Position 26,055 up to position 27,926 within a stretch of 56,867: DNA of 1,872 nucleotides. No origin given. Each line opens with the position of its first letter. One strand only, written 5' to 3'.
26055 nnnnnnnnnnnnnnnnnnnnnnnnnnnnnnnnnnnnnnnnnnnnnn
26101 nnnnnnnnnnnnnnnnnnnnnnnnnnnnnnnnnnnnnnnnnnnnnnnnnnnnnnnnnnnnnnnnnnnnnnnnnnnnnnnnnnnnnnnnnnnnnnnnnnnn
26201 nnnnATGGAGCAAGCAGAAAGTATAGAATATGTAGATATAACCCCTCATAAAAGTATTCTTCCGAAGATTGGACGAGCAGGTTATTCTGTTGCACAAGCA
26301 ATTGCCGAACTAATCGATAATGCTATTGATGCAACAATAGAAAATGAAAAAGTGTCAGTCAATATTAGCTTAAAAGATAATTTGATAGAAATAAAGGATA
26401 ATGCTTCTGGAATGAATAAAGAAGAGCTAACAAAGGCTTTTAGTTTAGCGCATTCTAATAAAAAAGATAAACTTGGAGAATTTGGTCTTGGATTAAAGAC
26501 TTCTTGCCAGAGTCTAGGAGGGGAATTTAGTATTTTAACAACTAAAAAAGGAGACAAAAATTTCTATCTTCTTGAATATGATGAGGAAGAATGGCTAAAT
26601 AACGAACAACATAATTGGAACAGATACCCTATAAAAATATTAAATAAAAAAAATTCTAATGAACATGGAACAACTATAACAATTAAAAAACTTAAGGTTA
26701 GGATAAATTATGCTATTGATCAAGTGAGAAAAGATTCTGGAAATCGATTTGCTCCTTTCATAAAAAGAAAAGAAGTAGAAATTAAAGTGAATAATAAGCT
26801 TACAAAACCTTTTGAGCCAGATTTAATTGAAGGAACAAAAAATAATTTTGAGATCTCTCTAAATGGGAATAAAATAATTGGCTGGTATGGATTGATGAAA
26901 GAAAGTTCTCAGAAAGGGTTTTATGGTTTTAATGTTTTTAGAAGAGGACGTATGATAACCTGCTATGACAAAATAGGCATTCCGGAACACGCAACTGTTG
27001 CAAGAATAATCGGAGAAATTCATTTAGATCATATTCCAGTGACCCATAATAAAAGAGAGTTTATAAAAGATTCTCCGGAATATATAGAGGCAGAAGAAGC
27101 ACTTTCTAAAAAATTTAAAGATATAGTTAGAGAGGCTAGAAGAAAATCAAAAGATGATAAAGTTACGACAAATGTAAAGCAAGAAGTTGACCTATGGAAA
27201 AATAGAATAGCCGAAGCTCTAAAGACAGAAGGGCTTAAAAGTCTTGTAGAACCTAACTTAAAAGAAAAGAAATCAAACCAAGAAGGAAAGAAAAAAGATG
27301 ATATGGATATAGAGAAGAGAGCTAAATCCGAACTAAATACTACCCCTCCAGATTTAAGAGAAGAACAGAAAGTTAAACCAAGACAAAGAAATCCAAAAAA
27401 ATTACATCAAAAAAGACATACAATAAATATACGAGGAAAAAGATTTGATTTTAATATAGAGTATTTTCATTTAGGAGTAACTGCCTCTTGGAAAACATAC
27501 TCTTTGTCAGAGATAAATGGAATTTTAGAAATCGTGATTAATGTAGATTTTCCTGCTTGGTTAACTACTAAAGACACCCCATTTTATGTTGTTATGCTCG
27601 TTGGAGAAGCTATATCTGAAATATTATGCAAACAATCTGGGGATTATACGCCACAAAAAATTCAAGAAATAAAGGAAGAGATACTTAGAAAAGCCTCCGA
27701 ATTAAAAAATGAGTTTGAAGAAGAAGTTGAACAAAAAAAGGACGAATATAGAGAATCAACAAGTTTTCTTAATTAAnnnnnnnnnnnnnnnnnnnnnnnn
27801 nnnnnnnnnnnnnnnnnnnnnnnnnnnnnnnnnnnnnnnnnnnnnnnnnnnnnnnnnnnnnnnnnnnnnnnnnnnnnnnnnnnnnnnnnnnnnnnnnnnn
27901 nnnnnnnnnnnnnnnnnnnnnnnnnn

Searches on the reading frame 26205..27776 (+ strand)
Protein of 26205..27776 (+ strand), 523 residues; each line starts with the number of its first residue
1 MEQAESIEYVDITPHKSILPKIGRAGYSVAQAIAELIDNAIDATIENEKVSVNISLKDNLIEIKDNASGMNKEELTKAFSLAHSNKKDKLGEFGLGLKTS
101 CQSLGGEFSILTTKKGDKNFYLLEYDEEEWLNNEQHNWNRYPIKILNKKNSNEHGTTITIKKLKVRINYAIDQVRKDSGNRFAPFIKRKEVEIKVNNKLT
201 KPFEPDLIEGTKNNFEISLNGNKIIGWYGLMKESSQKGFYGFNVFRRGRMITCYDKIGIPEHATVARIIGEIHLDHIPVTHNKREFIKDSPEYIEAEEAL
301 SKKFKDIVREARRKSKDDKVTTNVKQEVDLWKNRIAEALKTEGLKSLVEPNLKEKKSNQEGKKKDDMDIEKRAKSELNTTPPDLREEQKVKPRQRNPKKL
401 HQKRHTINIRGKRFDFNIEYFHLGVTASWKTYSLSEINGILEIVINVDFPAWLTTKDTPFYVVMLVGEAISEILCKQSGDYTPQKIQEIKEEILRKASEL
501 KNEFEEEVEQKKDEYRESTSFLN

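Call 3: search_protein_families(library=pfam, proteins=[window:26205-27776:+], max_evalue=0.1)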
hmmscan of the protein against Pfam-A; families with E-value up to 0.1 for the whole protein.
window:26205-27776:+ (523 aa): 4 families
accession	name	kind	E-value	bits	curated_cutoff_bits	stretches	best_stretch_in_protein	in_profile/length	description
PF13589.12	HATPase_c_3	-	4.6e-21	75.7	25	1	27-156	1-137/137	Histidine kinase-, DNA gyrase B-, and HSP90-like ATPase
PF02518.31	HATPase_c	-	3.5e-12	47.2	26.4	1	29-160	6-105/111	Histidine kinase-, DNA gyrase B-, and HSP90-like ATPase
PF17942.8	Morc6_S5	-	2e-09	38.1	26.2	1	221-304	53-135/139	Morc6 ribosomal protein S5 domain 2-like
PF01274.28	MS_TIM-barrel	-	0.033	13.6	26.4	1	27-87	68-128/248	Malate synthase, TIM barrel domain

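Call 4: search_protein_families(library=padloc, proteins=[window:26205-27776:+], max_evalue=0.1)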
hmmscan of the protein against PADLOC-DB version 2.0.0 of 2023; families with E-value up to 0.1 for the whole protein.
window:26205-27776:+ (523 aa): 1 family
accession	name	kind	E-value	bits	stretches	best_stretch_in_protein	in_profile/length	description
PDLC02204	MzaB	-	3.7e-10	36.9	1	25-233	21-225/500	-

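Call 5: search_protein_families(library=ncbifam, proteins=[window:26205-27776:+], max_evalue=0.1)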
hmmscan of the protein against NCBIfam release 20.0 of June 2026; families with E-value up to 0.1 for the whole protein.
window:26205-27776:+ (523 aa): 26 families (the best 25 are shown)
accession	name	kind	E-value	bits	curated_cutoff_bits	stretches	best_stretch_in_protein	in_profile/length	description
NF041932.1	MzaB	equivalog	1.1e-14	53.7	850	1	25-236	8-215/480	MZA anti-phage system associated ATPase MzaB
NF008298.1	PRK11086.1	subfamily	8.7e-08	31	520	1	32-119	427-518/529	DcuS/MalK family sensor histidine kinase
NF047352.1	P_loop_sacsin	domain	9.7e-08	32.4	50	1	31-100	2-70/80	sacsin N-terminal ATP-binding-like domain-containing protein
TIGR00585.2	mutl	equivalog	6.2e-07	28.7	180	1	28-80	20-71/555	DNA mismatch repair endonuclease MutL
NF000951.0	PRK00095.2-1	equivalog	2.5e-06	26.4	391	1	28-89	24-83/559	DNA mismatch repair endonuclease MutL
NF040750.1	tetrathio_HK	equivalog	3.8e-06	25.7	750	1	30-103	458-527/555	tetrathionate respiration histidine kinase TtrS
NF045900.1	HisKinCpxALeg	equivalog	1.5e-05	23.9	800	1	29-103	344-425/451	two-component system sensor histidine kinase CpxA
NF038334.1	malate_HK_MalK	exception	1.6e-05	23.8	800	1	32-119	427-517/533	malate sensor histidine kinase MalK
TIGR02916.1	PEP_his_kin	equivalog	1.7e-05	23.6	300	1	30-111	581-665/679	XrtA/PEP-CTERM system histidine kinase PrsK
NF000953.0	PRK00095.2-4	equivalog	0.00026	20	693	1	30-80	24-73/611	DNA mismatch repair endonuclease MutL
NF008468.0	PRK11360.1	equivalog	0.00034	19.1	646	1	16-88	494-570/616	two-component system sensor histidine kinase AtoS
NF000948.0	PRK00095.1-1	equivalog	0.0016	17.4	701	1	31-81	25-74/625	DNA mismatch repair endonuclease MutL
NF046044.1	PnpS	equivalog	0.002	17.2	400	1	28-79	285-338/390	two-component system histidine kinase PnpS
TIGR02966.1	phoR_proteo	equivalog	0.0022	17.1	334.2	1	28-79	229-285/333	phosphate regulon sensor histidine kinase PhoR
NF041735.1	hist_kin_RppB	equivalog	0.0025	16.7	400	1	32-97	337-407/438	two-component system sensor histidine kinase RppB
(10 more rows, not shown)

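Call 7: search_solved_structures(query=window:26205-27776:+, max_evalue=0.01)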
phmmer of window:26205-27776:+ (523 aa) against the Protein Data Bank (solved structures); distinct sequences matched with E-value up to 0.01: 6.
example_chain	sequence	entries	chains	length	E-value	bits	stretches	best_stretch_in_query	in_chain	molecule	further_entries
6o1e_A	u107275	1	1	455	1.1e-10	44.2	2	31-118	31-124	MORC family CW-type zinc finger protein 3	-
5ix1_A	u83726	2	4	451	1.8e-09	40.2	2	31-117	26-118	MORC family CW-type zinc finger protein 3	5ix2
7k7t_A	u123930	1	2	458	4.2e-08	35.6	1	31-183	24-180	Isoform 3 of MORC family CW-type zinc finger protein 4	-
9cdi_A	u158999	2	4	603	9.2e-05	24.6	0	32-119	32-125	ATPase MORC2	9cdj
5of9_A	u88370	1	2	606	9.4e-05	24.6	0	32-119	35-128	MORC family CW-type zinc finger protein 2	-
5ofa_B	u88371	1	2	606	0.00047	22.3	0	32-119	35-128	MORC family CW-type zinc finger protein 2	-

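Call 9: find_homologous_proteins(query=window:26205-27776:+, max_evalue=0.00001)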
Query window:26205-27776:+ (523 aa): 459 proteins with E <= 0.00001 among 8000 candidates; the best 120 are listed.
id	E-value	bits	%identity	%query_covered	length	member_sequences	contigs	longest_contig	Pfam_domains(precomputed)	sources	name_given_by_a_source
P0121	0.0e+0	1161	100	100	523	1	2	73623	PF17942.9,PF02518.32,PF13589.13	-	-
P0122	7.1e-281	950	82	100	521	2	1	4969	PF17942.9,PF02518.32,PF13589.13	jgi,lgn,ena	-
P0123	1.9e-244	830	72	100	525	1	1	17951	PF17942.9,PF02518.32,PF13589.13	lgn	-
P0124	6.9e-244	828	71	99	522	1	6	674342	PF17942.9,PF02518.32,PF13589.13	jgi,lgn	jgi:hypothetical protein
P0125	8.5e-244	828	71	100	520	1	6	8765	PF17942.9,PF02518.32,PF13589.13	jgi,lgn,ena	-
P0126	8.8e-244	828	70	99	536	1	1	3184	PF17942.9,PF02518.32,PF13589.13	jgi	-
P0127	6.2e-241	819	69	100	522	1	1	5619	PF17942.9,PF02518.32,PF13589.13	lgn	-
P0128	4.3e-240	816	71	100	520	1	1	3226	PF17942.9,PF02518.32,PF13589.13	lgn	-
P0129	9.6e-236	801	70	99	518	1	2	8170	PF17942.9,PF02518.32,PF13589.13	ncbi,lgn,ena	-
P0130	3.1e-209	714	91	67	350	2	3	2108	PF17942.9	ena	-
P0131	2.3e-199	681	60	99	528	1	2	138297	PF17942.9,PF02518.32,PF13589.13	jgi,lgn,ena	jgi:hypothetical protein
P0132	2.1e-182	626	72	76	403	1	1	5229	PF17942.9,PF02518.32,PF13589.13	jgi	jgi:hypothetical protein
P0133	3.1e-148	513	50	95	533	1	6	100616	PF17942.9,PF02518.32,PF13589.13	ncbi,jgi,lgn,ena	-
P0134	3.8e-143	496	47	96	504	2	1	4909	PF17942.9,PF02518.32,PF13589.13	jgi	-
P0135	3.6e-142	493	46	96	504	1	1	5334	PF17942.9,PF02518.32,PF13589.13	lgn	-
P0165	7.4e-131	455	46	96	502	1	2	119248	PF17942.9,PF02518.32,PF13589.13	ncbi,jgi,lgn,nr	ncbi:MAG: ATP-binding protein [Acidobacteriota bacterium]|jgi:hypothetical protein|nr:ATP-binding pr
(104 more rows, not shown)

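Call 13: find_encoding_contigs(protein=P0124, flank=6000, max_places=3)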
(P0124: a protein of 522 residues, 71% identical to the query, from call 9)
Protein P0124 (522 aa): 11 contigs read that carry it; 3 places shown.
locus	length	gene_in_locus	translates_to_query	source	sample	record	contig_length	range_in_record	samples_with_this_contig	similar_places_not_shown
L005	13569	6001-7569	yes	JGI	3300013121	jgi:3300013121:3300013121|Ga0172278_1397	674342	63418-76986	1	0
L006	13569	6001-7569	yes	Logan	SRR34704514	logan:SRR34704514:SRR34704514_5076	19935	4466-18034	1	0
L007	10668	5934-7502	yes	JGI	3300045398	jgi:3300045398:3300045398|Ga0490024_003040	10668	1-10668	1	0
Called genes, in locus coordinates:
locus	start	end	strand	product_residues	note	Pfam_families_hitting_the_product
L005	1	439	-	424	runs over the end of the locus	PF01546:Peptidase_M20, PF07687:M20_dimer (weak)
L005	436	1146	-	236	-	PF13489:Methyltransf_23, PF01209:Ubie_methyltran, PF01564:Spermine_synth, PF05891:Methyltransf_PK (weak), PF13847:Methyltransf_31, PF08241:Methyltransf_11, PF08242:Methyltransf_12, PF13649:Methyltransf_25, +2 more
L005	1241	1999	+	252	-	PF01978:TrmB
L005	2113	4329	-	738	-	PF00082:Peptidase_S8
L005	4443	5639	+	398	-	-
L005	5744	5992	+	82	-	-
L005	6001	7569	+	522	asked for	PF02518:HATPase_c, PF13589:HATPase_c_3, PF17942:Morc6_S5 (weak)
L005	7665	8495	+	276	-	PF02086:MethyltransfD12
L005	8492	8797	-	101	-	-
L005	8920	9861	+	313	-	PF01047:MarR (faint), PF12840:HTH_20 (faint), PF13404:HTH_AsnC-type, PF13412:HTH_24, PF13404:HTH_AsnC-type, PF13412:HTH_24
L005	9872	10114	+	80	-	PF07578:LAB_N (weak)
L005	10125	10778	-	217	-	-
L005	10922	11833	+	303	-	-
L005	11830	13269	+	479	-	-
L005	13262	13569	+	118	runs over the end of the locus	-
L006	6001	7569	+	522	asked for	PF02518:HATPase_c, PF13589:HATPase_c_3, PF17942:Morc6_S5 (weak)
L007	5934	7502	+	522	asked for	PF02518:HATPase_c, PF13589:HATPase_c_3, PF17942:Morc6_S5 (weak)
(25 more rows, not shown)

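Call 14: find_encoding_contigs(protein=P0131, flank=6000, max_places=2)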
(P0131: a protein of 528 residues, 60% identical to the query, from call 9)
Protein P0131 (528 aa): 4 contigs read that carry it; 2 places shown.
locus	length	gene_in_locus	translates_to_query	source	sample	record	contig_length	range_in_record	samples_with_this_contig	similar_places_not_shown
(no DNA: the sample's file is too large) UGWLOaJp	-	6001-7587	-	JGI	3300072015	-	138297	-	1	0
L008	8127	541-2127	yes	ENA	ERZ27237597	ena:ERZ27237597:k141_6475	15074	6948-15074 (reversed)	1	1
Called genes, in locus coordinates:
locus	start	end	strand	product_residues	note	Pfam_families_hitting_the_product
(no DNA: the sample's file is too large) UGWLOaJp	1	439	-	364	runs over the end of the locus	-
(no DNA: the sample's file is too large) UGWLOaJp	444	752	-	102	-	PF02579:Nitro_FeMo-Co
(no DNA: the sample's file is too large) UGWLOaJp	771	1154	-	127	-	-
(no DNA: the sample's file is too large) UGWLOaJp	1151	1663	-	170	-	-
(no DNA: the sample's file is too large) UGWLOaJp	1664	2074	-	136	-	PF03773:ArsP_1 (weak)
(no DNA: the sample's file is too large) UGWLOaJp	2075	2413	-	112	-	PF02579:Nitro_FeMo-Co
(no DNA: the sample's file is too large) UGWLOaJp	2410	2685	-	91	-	PF02001:DUF134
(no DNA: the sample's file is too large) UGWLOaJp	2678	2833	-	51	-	PF17253:DUF5320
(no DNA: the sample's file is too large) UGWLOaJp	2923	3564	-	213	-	PF07853:DUF1648, PF13630:SdpI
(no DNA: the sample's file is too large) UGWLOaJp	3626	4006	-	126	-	-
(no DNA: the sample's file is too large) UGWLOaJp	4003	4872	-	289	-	PF22564:HAAS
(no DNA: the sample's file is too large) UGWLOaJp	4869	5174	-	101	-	PF13601:HTH_34 (weak), PF03551:PadR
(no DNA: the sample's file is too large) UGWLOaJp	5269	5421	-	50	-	-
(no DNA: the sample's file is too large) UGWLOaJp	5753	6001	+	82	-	-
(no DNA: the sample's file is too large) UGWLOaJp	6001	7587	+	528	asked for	PF02518:HATPase_c, PF13589:HATPase_c_3, PF17942:Morc6_S5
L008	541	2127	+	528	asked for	PF02518:HATPase_c, PF13589:HATPase_c_3, PF17942:Morc6_S5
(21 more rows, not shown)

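Call 15: find_encoding_contigs(protein=P0165, flank=6000, max_places=2)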
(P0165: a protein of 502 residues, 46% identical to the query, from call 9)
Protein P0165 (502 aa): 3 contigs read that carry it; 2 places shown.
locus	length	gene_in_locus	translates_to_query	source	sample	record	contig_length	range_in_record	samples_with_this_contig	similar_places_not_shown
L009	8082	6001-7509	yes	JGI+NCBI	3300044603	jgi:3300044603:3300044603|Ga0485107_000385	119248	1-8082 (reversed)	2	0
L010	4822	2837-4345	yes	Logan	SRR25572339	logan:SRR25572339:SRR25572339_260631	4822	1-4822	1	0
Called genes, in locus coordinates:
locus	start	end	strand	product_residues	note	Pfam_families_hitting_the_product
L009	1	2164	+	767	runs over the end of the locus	PF02463:SMC_N (weak), PF13166:AAA_13, PF13476:AAA_23 (weak), PF13166:AAA_13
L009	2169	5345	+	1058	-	PF04313:HSDR_N, PF04851:ResIII, PF18766:SWI2_SNF2, PF00270:DEAD (faint), PF22679:T1R_D3-like, PF11867:T1RH-like_C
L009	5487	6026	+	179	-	PF02229:PC4 (weak)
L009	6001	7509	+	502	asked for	PF02518:HATPase_c, PF13589:HATPase_c_3, PF17942:Morc6_S5 (weak)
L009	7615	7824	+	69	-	-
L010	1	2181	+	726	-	?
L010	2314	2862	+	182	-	PF02229:PC4 (weak)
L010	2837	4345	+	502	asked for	PF02518:HATPase_c, PF13589:HATPase_c_3, PF17942:Morc6_S5 (weak)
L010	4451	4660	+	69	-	-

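Call 40: find_related_loci(query=A2, collection=metagenome_contigs, flank=6000)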
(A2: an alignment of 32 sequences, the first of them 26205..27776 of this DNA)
Query A2 (523 aa) in metagenome_contigs; peptide patterns used: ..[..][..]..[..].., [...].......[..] (x = any residue, [..] = any of these).
436 stretches matched a pattern; 232 encode a relative of the query (tblastn E <= 1e-3); the best 80 are kept; 80 distinct loci.
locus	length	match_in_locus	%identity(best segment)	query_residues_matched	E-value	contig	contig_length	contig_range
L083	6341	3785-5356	82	1-523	0e+0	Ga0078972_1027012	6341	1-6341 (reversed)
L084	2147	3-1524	91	17-523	0e+0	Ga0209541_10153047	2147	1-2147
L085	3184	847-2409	70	1-520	0e+0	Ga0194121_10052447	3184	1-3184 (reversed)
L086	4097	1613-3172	71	1-523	0e+0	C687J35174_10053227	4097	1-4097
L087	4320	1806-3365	71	1-523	0e+0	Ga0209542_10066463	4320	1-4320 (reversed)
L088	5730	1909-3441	70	7-522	0e+0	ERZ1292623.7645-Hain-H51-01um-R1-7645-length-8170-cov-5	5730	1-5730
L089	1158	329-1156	88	1-283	0e+0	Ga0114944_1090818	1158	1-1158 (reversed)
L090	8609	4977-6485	50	9-507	8e-155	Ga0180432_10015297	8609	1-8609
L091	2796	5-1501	47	8-507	3e-160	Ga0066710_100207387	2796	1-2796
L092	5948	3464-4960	45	8-507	7e-148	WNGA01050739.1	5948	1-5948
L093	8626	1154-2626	46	9-500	2e-146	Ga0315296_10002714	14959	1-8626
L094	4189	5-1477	46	16-507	5e-150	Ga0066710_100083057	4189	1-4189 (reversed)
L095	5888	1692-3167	47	7-504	3e-137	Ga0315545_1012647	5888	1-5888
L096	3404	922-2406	45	4-504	3e-140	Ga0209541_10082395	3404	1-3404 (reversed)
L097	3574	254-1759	43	8-509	1e-137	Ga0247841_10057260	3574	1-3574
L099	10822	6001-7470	44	10-500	5e-133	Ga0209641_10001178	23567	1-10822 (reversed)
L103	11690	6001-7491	45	11-506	2e-132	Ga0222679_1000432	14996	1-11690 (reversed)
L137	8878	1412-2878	42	7-501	5e-118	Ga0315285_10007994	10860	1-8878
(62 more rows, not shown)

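Call 41: predict_structure(alignment_id=A2)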
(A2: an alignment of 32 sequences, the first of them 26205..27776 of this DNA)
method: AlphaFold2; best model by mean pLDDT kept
length: 523 residues; sequences in the alignment: 32
mean_pLDDT: 80.2   pTM: 0.64
mean pLDDT of the five models: 80.2, 77.8, 77.1, 76.9, 74.6
residues with pLDDT >= 90: 199; 70-90: 215; 50-70: 45; < 50: 64
segments of 3 or more residues with pLDDT < 50: 1-3, 19-24, 351-385, 388-402, 520-523
pLDDT, mean of each block of 10 residues (from residue 1): 71 61 63 91 89 95 94 85 72 72 91 92 89 74 90 92 86 93 94 96 91 94 94 81 92 90 85 92 87 95 92 80 83 88 71 38 33 39 47 43 68 85 86 86 88 83 92 87 90 89 65 58 48
secondary structure, 60 per line:
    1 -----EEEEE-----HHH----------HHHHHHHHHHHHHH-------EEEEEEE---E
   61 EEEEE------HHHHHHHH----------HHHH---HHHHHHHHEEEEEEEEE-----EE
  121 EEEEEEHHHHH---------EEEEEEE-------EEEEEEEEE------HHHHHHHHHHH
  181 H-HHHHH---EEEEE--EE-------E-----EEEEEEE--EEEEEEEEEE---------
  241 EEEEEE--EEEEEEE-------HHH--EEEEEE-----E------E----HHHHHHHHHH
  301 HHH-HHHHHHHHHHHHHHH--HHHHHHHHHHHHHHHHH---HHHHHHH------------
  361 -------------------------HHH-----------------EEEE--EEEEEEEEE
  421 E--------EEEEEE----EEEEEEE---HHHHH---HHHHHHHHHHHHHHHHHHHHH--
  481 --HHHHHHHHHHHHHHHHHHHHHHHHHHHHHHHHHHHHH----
elements in order: E6-10 H29-42 E50-56 E60-65 H72-79 H90-93 H97-104 E105-113 E119-126 H127-131 E141-147 E155-163 H170-181 H183-187 E191-195 E213-219 E222-231 E241-246 E249-255 E268-273 H291-303 H305-319 H322-338 H342-348 E406-409 E412-421 E430-435 E440-446 H450-454 H458-478 H483-519

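Call 49: fold_search(model_id=the predicted structure, library=pdb)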
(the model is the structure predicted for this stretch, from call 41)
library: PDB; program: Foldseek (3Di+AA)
matches with E <= 10: 1325; with E <= 0.001: 528
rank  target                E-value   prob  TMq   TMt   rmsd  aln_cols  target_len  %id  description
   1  5ix2_B                1.7e-15  1.00  0.43  0.52   5.1       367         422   17  Crystal structure of mouse Morc3 ATPase-CW cassette in complex with AMPPNP and unmodified H3 peptide (released 2016-08-17)
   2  6o1e                  2.0e-15  1.00  0.44  0.52   5.2       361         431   17  The crystal structure of human MORC3 ATPase-CW in complex with AMPPNP (released 2019-03-20)
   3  7k7t_B                4.9e-15  1.00  0.42  0.55   4.6       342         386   16  Crystal structure of human MORC4 ATPase-CW in complex with AMPPNP (released 2020-11-11)
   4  5ix1_A                4.9e-15  1.00  0.42  0.52   5.2       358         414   17  Crystal structure of mouse Morc3 ATPase-CW cassette in complex with AMPPNP and H3K4me3 peptide (released 2016-08-17)
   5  5ix1_B                8.5e-15  1.00  0.44  0.53   5.5       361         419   18  Crystal structure of mouse Morc3 ATPase-CW cassette in complex with AMPPNP and H3K4me3 peptide (released 2016-08-17)
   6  7k7t_A                1.1e-14  1.00  0.41  0.53   5.2       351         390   16  Crystal structure of human MORC4 ATPase-CW in complex with AMPPNP (released 2020-11-11)
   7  5ix2_A                1.3e-14  1.00  0.43  0.52   5.8       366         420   16  Crystal structure of mouse Morc3 ATPase-CW cassette in complex with AMPPNP and unmodified H3 peptide (released 2016-08-17)
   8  9cdh_B                1.3e-14  1.00  0.42  0.47   5.2       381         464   16  MORC2 PD mutant with DNA (released 2025-07-09)
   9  9cdj_B                5.1e-14  1.00  0.41  0.46   5.2       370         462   16  MORC2 ATPase with DNA (released 2025-07-09)
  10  5uls_B                6.3e-14  1.00  0.40  0.33   5.4       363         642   16  Structure of GRP94 in the active conformation (released 2017-09-27)
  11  9cdh_A                8.8e-14  1.00  0.43  0.47   4.8       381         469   17  MORC2 PD mutant with DNA (released 2025-07-09)
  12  8h77_A                1.7e-13  1.00  0.41  0.34   6.3       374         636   15  Hsp90-AhR-p23-XAP2 complex (released 2023-01-04)
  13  9cdj_A                2.2e-13  1.00  0.42  0.46   5.3       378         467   16  MORC2 ATPase with DNA (released 2025-07-09)
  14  6xlf_A                2.2e-13  1.00  0.40  0.35  10.8       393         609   15  Full-length Hsc82 in complex with Aha1 in the presence of AMP-PNP (released 2021-06-30)
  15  6d14_A                2.8e-13  1.00  0.38  0.35  11.4       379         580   13  Zebrafish TRAP1 bound to AMPPNP and calcium in the asymmetric closed state (released 2018-04-25)
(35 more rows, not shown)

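Call 53: search_protein_families(library=pfam, alignment_id=A4, max_evalue=0.00001)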
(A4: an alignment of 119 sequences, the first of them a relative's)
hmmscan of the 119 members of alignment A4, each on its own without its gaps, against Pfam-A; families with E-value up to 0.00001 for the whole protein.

A. member 1, L090:2360-3178:+ (273 aa): 1 family
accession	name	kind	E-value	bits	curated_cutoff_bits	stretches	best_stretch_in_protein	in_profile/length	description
PF02086.21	MethyltransfD12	-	1.3e-60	205.7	22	1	11-245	1-244/253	D12 class N6 adenine-specific DNA methyltransferase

B. families by the number of members that match (of 119 scanned): 101 families (the first 25 are shown)
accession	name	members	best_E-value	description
PF01555.25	N6_N4_Mtase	4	6.4e-29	DNA methylase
PF04851.21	ResIII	4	2.8e-21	Type III restriction enzyme, res subunit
PF18766.7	SWI2_SNF2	3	2.5e-69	SWI2/SNF2 ATPase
PF13274.11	SocA_Panacea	3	2.2e-26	Antitoxin SocA-like, Panacea domain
PF00456.26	Transketolase_N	2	1.3e-51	Transketolase, thiamine diphosphate binding domain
PF06044.18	DpnI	2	2.4e-49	Dam-replacing family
PF13354.11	Beta-lactamase2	2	3.8e-45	Beta-lactamase enzyme family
PF13635.12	DUF4143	2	3.9e-45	Domain of unknown function (DUF4143)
PF02779.29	Transket_pyr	2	2.5e-40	Transketolase, pyrimidine binding domain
PF01936.24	NYN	2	5.4e-31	NYN domain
PF02780.25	Transketolase_C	2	1.7e-30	Transketolase, C-terminal domain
PF14072.11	DndB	2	2e-29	DNA-sulfur modification-associated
PF04471.18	Mrr_cat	2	6.6e-24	Restriction endonuclease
PF00004.35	AAA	2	3.6e-23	ATPase family associated with various cellular activities (AAA)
PF02518.31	HATPase_c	2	9.8e-23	Histidine kinase-, DNA gyrase B-, and HSP90-like ATPase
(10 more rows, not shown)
